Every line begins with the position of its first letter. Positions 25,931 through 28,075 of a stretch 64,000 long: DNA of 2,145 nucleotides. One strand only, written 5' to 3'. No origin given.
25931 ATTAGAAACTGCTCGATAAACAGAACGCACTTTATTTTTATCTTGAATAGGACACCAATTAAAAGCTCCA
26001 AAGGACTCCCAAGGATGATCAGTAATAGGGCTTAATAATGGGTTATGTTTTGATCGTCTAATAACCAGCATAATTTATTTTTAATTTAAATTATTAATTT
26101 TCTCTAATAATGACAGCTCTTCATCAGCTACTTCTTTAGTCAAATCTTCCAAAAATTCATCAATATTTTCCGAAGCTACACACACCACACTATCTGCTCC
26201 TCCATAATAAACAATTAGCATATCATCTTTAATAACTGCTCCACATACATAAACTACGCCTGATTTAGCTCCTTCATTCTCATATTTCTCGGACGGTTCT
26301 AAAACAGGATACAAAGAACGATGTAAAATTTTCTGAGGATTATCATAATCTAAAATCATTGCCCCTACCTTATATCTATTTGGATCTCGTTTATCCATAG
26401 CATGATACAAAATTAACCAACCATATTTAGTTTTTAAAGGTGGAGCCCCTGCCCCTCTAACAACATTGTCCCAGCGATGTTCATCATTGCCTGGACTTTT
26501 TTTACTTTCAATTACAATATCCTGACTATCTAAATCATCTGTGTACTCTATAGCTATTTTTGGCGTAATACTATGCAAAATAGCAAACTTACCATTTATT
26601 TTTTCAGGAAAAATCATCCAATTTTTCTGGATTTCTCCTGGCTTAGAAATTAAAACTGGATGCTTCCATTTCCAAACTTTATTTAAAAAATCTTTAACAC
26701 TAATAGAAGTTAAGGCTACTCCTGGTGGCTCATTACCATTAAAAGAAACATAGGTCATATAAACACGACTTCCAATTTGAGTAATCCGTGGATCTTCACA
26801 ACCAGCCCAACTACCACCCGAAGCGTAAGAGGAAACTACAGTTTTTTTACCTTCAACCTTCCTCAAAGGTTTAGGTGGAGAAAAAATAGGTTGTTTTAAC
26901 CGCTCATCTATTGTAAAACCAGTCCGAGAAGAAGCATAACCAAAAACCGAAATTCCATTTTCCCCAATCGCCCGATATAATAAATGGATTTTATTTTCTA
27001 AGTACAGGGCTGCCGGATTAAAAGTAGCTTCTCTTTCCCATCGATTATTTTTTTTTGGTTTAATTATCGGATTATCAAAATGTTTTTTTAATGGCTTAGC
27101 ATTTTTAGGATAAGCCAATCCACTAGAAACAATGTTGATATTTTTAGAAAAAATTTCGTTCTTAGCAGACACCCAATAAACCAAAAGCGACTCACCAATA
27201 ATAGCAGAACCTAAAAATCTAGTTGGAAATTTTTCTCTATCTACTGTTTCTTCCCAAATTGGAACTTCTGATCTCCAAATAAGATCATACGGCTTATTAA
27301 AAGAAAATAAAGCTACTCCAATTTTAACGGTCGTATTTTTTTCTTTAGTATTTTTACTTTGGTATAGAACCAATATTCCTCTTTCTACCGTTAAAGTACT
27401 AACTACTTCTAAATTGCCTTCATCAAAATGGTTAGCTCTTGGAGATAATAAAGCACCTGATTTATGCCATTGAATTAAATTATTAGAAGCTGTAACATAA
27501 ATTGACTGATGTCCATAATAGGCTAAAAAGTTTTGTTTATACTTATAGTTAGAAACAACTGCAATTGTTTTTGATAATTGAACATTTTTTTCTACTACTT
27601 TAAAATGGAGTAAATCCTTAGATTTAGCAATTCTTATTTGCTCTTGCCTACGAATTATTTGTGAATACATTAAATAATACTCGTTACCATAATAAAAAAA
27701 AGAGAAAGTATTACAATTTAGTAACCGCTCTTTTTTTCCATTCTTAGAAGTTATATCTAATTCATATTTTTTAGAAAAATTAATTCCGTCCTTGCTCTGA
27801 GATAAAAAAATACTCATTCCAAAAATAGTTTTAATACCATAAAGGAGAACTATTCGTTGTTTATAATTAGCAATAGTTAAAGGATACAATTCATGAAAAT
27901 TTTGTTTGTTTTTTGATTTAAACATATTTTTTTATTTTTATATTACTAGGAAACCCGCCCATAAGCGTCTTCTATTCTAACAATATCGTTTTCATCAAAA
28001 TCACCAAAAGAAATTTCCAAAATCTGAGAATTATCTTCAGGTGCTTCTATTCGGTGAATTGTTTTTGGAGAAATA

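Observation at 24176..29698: Mannoside-utilisation locus: two ~600-aa double-module GH130 proteins, a PMI-type cupin and a divergent MFS transporter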

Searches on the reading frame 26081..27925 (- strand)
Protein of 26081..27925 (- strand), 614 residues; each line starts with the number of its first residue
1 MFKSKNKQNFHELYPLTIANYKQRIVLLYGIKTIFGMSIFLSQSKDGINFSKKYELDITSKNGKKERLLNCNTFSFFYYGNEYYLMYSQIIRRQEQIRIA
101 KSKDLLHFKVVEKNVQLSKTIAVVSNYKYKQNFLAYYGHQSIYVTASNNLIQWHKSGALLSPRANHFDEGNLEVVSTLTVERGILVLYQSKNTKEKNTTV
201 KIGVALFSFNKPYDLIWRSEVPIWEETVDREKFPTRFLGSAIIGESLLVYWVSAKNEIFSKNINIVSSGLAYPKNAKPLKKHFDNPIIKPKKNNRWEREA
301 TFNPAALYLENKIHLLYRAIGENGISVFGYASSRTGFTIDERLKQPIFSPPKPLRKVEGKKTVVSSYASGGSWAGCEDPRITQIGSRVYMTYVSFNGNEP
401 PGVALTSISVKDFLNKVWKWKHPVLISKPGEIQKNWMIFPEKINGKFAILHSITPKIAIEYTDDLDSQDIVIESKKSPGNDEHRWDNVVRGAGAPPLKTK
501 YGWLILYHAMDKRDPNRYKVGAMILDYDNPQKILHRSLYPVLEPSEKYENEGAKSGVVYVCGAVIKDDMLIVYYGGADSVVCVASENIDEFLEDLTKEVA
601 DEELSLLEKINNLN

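Call 3: search_protein_families(library=pfam, proteins=[window:26081-27925:-], max_evalue=0.1)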
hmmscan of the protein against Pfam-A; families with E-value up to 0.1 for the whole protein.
window:26081-27925:- (614 aa): 2 families
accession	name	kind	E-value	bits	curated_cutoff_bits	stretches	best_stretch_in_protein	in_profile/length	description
PF04041.19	Glyco_hydro_130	-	2.2e-55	188.3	26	2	297-593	31-316/320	beta-1,4-mannooligosaccharide phosphorylase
PF04616.20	Glyco_hydro_43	-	0.0022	17.8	32.2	1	75-159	14-113/288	Glycosyl hydrolases family 43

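Call 4: search_protein_families(library=ncbifam, proteins=[window:26081-27925:-], max_evalue=0.1)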
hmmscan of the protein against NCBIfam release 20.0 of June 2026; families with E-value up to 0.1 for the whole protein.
window:26081-27925:- (614 aa): 3 families
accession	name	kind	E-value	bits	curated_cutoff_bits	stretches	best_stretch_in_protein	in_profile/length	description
NF052550.1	BManbPhaseBMBP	equivalog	1.1e-76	258.1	450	2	279-589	4-292/296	beta-1,2-mannobiose phosphorylase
NF050092.1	BtaManbiosPhlase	equivalog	1.1e-56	192.2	550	2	374-595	137-350/351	BtaManbiosPhlase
NF058598.1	BetMansidBT3780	equivalog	2.9e-39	135.2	550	2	281-585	44-361/366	beta-1,2-mannosidase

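Call 24: find_homologous_proteins(query=window:26081-27925:-, max_evalue=0.00001)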
Query window:26081-27925:- (614 aa): 3949 proteins with E <= 0.00001 among 8000 candidates; the best 120 are listed.
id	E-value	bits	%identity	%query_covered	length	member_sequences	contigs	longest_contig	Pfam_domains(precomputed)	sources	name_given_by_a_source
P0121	0.0e+0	1404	100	100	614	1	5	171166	PF04041.20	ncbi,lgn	-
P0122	1.0e-258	878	64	97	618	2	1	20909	PF04041.20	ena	-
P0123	2.1e-257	874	62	100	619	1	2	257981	PF04041.20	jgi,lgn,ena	jgi:predicted GH43/DUF377 family glycosyl hydrolase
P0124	1.2e-252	858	62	98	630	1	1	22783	PF00251.27,PF04041.20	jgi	jgi:predicted GH43/DUF377 family glycosyl hydrolase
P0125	9.7e-250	848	62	98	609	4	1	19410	PF04041.20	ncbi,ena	-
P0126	2.3e-249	847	62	96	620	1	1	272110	PF04041.20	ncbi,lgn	-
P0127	3.5e-249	847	62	95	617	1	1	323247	PF04041.20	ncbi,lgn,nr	ncbi:MAG: hypothetical protein PHT88_00580 [Candidatus Moranbacteria bacterium]|nr:hypothetical prot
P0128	1.1e-247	842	60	98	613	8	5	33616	PF04041.20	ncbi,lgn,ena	-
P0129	2.7e-247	840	62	96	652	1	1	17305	PF04041.20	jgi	jgi:predicted GH43/DUF377 family glycosyl hydrolase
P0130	3.1e-246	837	59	98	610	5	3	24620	PF04041.20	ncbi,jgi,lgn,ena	ncbi:MAG: hypothetical protein WCF93_02225 [Candidatus Moraniibacteriota bacterium]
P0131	2.2e-244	831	59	97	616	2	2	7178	PF04041.20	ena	-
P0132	1.1e-242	825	58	99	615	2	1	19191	PF04041.20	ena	-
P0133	1.3e-242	825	61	98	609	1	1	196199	PF04041.20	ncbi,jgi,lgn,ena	ncbi:MAG: hypothetical protein WCI36_05515 [bacterium]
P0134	2.3e-242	824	59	98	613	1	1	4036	PF04041.20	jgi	jgi:predicted GH43/DUF377 family glycosyl hydrolase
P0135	7.4e-240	816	58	98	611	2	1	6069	PF04041.20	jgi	-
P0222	1.7e-145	504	44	94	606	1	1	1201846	PF04041.20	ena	-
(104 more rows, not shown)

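Call 29: find_encoding_contigs(protein=P0222, flank=8000, max_places=1)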
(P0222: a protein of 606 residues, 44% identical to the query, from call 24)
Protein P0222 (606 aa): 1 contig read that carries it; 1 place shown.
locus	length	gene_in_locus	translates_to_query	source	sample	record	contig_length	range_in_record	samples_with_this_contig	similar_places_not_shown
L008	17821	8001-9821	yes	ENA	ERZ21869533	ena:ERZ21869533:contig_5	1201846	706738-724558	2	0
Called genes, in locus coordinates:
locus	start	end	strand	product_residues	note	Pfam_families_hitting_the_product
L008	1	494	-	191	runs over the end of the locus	PF03729:DUF308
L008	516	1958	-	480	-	-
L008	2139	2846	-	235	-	PF00149:Metallophos, PF12850:Metallophos_2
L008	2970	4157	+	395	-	PF14690:Zn_ribbon_ISL3, PF01610:DDE_Tnp_ISL3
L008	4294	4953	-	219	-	-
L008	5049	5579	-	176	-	-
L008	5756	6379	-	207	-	PF00149:Metallophos (weak)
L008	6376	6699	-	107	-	-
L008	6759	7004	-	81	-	-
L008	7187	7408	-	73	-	-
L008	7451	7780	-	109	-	-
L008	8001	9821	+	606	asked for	PF04041:Glyco_hydro_130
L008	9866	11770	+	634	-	PF04041:Glyco_hydro_130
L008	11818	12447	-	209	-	PF07885:Ion_trans_2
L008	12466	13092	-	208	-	PF01209:Ubie_methyltran (weak), PF05891:Methyltransf_PK (weak), PF13489:Methyltransf_23, PF03848:TehB, PF13649:Methyltransf_25, PF13847:Methyltransf_31, PF08241:Methyltransf_11, PF08242:Methyltransf_12, +2 more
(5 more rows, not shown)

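Call 57: predict_structure(alignment_id=A2)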
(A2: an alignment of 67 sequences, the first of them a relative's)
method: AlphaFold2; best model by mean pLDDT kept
length: 614 residues; sequences in the alignment: 67
mean_pLDDT: 88.0   pTM: 0.75
mean pLDDT of the five models: 88.0, 87.9, 87.3, 87.1, 87.1
residues with pLDDT >= 90: 405; 70-90: 143; 50-70: 36; < 50: 30
segments of 3 or more residues with pLDDT < 50: 1-7, 354-361, 600-614
pLDDT, mean of each block of 10 residues (from residue 1): 48 92 93 90 92 91 92 93 95 93 96 86 96 95 96 94 92 94 93 71 94 92 81 79 91 87 79 79 97 95 97 97 93 97 93 48 60 87 98 86 95 97 88 88 97 91 94 77 82 96 96 87 97 92 94 90 97 96 97 78 42 36
secondary structure, 60 per line:
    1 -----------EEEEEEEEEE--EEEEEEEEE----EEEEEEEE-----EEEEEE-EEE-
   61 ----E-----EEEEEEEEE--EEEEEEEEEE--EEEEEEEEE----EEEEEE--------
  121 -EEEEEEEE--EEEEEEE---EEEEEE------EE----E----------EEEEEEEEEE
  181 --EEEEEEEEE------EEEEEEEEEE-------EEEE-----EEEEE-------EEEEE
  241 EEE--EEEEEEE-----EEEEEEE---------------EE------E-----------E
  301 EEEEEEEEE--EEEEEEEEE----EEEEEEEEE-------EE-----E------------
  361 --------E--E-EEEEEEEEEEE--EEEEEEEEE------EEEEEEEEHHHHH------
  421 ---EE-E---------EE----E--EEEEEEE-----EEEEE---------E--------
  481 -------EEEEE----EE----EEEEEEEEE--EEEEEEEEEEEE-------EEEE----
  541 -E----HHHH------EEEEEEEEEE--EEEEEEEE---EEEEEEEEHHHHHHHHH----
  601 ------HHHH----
elements in order: E12-21 E24-32 E37-44 E50-55 E57-59 E71-79 E82-91 E94-102 E107-112 E122-129 E132-138 E142-147 E171-180 E183-191 E198-207 E215-218 E224-228 E236-243 E246-252 E258-264 E300-309 E312-320 E325-333 E374-384 E387-395 E402-409 H410-414 E446-452 E458-462 E488-492 E503-511 E514-525 E533-536 H547-550 E557-566 E569-576 E580-587 H588-596 H607-610

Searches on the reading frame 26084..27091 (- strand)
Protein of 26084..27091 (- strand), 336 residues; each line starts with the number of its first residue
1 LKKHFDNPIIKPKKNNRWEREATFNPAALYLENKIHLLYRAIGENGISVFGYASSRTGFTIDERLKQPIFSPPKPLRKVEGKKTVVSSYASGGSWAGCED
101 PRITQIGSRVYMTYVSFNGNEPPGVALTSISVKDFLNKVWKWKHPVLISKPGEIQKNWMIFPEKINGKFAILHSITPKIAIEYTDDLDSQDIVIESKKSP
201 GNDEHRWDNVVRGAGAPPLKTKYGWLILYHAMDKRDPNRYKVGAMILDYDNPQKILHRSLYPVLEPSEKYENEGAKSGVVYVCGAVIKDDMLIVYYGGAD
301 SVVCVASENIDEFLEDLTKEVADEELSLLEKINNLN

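Call 6: search_protein_families(library=pfam, proteins=[window:26084-27091:-], max_evalue=1)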
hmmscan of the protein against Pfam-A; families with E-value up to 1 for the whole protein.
seq(336 aa): 1 family
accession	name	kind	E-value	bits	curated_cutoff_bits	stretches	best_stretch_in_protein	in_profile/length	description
PF04041.19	Glyco_hydro_130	-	1e-42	146.7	26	1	19-315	31-316/320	beta-1,4-mannooligosaccharide phosphorylase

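Call 17: search_solved_structures(query=window:26084-27091:-, max_evalue=0.001, show_alignments=5)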
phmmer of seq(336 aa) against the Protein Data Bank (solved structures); distinct sequences matched with E-value up to 0.001: 18.
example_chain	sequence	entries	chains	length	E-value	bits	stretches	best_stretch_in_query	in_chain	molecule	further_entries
9fj8_A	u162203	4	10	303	2.4e-51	178.1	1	1-307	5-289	1,2-beta-oligomannan phosphorylase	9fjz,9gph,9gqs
7fip_A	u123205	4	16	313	3e-44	154.8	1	6-306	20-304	Beta-1,2-mannobiose phosphorylase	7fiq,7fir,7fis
5b0p_A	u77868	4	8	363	2.5e-30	109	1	96-321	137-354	Lin0857 protein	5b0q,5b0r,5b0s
9erh_A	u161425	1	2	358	4.3e-27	98.3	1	97-318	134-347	Uhgb_MS mannoside synthase from an unknown human gut bacterium in complex with 1,2-beta-ma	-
9erg_A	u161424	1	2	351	5.6e-27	98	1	97-317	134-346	Uhgb_MS mannoside synthase from an unknown human gut bacterium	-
9eqq_A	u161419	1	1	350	5.9e-27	97.9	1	97-316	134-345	Uhgb_MS mannoside synthase from an unknown human gut bacterium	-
1vkd_A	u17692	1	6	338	1.2e-25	93.6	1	99-315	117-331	conserved hypothetical protein TM1225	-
4onz_A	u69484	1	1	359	5.3e-22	81.6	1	13-306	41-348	putative glycoside hydrolase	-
4udk_E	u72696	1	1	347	2e-18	69.8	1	93-316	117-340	UHGB_MP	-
4udg_A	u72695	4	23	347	2e-18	69.8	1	93-316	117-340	UHGB_MP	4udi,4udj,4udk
5a7v_B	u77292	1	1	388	3.2e-18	69.2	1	17-308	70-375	PUTATIVE GLYCOSIDASE PH117-RELATED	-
5a7v_A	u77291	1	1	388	3.2e-18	69.2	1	17-308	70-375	PUTATIVE GLYCOSIDASE PH117-RELATED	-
5ayd_A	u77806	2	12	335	2.1e-17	66.5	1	93-315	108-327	Beta-1,4-mannooligosaccharide phosphorylase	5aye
3qc2_A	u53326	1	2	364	4.2e-17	65.5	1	13-306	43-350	glycosyl hydrolase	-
3taw_A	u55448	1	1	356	1.5e-16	63.6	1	16-307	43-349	Hypothetical glycoside hydrolase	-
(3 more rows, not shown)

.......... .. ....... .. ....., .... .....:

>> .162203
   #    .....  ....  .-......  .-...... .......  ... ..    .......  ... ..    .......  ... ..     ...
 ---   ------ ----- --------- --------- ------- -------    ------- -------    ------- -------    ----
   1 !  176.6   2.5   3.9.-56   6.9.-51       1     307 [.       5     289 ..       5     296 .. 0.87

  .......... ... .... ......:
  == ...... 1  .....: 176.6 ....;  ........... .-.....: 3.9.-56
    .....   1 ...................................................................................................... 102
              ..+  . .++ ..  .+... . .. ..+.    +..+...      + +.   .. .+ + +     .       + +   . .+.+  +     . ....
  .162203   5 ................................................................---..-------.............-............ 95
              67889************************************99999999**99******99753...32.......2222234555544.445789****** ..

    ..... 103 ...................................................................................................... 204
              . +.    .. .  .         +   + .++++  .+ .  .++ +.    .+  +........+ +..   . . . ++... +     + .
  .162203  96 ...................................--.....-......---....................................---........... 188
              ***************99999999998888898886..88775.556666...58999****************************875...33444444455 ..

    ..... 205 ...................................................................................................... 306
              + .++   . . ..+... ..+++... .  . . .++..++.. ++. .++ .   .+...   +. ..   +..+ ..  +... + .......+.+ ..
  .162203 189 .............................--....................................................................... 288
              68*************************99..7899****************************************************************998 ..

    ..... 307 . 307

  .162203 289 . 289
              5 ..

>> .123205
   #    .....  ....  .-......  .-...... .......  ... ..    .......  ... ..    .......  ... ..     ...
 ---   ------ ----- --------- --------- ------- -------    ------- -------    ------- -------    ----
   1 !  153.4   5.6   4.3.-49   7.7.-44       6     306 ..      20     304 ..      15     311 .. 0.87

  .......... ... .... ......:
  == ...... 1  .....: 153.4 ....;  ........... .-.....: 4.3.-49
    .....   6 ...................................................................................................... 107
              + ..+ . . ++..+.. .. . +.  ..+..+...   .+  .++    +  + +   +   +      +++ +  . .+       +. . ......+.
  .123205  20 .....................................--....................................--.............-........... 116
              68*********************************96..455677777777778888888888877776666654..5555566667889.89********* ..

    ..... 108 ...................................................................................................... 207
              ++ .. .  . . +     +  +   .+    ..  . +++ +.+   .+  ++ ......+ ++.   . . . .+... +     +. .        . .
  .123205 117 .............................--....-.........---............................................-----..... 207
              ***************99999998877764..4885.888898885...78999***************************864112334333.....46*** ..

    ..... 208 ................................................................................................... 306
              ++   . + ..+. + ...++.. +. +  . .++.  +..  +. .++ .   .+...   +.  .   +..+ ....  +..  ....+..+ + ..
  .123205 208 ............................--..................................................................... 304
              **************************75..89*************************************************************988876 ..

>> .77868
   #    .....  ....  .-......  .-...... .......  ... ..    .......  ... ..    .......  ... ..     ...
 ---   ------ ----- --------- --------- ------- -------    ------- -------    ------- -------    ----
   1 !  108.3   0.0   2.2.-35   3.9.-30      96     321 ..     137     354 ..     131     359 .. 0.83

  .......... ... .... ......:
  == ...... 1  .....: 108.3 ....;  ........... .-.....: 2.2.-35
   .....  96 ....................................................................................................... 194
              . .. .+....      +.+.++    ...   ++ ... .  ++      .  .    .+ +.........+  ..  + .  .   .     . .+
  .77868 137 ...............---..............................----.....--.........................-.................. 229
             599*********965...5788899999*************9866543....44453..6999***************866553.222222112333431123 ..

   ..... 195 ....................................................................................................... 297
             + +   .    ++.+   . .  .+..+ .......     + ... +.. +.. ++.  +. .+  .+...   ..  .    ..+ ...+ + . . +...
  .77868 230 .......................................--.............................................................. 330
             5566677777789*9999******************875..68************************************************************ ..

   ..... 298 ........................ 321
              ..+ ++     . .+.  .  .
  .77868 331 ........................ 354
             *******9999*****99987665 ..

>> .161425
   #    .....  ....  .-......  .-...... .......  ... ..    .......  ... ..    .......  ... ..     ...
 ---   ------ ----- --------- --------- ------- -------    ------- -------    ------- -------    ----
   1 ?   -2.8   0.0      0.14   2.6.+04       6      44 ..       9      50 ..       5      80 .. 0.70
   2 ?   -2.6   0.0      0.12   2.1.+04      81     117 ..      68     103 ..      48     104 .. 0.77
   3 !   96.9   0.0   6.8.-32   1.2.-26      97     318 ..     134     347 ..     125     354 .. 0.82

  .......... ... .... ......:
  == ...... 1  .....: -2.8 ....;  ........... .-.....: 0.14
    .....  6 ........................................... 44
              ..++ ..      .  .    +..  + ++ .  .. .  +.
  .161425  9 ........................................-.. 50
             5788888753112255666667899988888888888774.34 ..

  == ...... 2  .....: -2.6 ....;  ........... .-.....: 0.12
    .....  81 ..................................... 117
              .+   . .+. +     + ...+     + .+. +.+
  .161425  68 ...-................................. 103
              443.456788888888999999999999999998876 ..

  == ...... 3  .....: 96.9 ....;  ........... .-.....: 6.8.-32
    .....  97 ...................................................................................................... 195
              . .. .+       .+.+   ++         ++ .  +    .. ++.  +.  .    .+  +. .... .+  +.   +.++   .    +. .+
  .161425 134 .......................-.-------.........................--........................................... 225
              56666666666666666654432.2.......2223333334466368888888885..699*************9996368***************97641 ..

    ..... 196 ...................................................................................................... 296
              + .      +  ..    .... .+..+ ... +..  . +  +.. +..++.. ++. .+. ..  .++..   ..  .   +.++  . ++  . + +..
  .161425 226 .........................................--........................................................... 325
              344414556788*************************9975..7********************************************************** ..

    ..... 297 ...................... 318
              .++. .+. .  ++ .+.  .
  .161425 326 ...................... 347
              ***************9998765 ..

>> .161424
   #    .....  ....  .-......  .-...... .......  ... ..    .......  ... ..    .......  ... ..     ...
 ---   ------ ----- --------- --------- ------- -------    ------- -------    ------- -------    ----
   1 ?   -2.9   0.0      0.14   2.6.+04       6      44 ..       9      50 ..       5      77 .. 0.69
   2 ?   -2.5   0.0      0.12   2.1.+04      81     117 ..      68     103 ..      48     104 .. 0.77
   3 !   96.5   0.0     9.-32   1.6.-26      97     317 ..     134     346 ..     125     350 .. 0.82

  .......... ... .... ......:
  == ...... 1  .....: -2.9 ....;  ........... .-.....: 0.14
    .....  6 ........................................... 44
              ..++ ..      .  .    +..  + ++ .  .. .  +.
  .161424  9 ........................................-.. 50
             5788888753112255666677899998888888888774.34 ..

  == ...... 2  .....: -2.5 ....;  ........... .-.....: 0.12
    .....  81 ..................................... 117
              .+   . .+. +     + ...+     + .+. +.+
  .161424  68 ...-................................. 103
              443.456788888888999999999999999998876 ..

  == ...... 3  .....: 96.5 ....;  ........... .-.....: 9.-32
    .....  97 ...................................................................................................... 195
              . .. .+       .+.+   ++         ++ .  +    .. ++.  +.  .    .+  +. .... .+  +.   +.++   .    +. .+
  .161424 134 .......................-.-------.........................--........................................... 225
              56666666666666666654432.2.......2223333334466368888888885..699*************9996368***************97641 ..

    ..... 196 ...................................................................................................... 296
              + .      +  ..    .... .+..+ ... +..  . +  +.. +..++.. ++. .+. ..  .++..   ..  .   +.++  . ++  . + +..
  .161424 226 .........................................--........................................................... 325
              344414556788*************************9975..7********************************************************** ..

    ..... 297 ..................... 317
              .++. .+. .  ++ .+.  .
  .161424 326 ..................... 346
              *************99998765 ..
